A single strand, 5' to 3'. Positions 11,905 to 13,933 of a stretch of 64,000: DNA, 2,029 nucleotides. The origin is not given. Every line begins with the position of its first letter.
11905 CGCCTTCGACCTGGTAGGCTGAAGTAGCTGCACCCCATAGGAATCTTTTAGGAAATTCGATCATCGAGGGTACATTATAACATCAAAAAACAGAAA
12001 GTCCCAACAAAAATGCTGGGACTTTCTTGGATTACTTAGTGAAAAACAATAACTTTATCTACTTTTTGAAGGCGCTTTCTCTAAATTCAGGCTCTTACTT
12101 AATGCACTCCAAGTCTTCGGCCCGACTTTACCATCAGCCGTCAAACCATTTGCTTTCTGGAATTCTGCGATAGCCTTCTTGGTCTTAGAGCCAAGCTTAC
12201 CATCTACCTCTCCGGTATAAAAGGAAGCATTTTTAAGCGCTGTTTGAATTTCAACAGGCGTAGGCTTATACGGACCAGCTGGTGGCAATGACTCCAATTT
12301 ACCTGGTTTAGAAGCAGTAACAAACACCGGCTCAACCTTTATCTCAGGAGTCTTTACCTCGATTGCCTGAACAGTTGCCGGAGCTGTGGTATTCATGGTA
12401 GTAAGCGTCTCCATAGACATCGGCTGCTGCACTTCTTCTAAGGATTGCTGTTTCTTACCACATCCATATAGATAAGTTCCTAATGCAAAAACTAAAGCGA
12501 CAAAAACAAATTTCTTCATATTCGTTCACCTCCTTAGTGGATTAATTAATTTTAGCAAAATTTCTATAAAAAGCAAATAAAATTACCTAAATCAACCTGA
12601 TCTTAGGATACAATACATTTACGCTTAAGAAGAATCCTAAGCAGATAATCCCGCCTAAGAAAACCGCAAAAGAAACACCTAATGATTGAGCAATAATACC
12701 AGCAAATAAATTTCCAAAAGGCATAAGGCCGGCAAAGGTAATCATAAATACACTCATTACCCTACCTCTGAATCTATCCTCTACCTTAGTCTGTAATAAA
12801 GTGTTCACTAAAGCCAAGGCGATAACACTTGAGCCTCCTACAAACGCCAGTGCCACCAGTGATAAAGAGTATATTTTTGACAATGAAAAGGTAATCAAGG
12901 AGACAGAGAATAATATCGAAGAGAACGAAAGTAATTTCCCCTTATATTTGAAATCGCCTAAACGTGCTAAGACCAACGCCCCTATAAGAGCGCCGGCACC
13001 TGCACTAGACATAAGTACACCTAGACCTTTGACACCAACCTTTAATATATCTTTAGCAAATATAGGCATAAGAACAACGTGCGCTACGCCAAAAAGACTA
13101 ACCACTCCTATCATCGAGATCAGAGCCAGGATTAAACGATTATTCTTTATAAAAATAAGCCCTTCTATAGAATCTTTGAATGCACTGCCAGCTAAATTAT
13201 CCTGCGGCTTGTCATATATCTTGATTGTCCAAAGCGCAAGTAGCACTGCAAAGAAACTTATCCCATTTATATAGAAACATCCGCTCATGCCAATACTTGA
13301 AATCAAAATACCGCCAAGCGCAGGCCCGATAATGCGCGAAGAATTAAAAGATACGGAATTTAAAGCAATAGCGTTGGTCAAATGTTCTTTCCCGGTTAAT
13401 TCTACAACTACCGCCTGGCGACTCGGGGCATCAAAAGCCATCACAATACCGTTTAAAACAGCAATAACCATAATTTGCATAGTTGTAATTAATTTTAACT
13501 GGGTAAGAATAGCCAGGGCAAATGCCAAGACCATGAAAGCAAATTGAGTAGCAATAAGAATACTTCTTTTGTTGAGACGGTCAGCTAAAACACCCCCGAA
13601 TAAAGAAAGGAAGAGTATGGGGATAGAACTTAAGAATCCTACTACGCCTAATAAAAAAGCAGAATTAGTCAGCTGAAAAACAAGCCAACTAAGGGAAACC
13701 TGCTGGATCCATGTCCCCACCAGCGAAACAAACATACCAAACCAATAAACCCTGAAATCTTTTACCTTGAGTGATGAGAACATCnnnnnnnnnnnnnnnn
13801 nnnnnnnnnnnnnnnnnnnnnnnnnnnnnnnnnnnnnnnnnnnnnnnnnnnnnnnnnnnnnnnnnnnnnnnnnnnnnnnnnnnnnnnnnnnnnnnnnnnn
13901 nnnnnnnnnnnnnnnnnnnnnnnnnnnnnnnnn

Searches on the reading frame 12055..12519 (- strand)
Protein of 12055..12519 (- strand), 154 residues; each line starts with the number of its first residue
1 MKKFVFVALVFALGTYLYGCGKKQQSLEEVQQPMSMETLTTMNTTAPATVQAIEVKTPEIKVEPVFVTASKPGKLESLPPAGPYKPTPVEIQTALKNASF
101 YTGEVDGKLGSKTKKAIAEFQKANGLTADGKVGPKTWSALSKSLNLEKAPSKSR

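Call 60: search_protein_families(library=padloc, proteins=[window:12055-12519:-], max_evalue=0.01)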
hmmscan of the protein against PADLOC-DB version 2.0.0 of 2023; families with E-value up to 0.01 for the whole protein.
window:12055-12519:- (154 aa): 0 families

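Call 65: search_protein_families(library=pfam, proteins=[window:12055-12519:-], max_evalue=0.0001)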
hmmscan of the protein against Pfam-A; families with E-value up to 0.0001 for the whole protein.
window:12055-12519:- (154 aa): 2 families
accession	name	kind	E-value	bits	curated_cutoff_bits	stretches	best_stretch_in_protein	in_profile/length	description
PF01471.23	PG_binding_1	-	1e-18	67.7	23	1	89-140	6-57/57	Putative peptidoglycan binding domain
PF09374.15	PG_binding_3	-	7.5e-06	26.5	24.6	0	116-141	2-32/76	Predicted Peptidoglycan domain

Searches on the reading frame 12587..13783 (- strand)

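Call 65: search_protein_families(library=pfam, proteins=[window:12587-13783:-], max_evalue=0.0001)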
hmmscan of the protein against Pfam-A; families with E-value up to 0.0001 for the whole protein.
window:12587-13783:- (398 aa): 2 families
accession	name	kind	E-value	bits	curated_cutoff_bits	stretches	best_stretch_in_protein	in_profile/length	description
PF05977.19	MFS_3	-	6.3e-68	229.9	27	1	2-387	4-390/524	Transmembrane secretion effector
PF07690.21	MFS_1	-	1.5e-45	156.1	33.4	2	14-354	2-342/347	Major Facilitator Superfamily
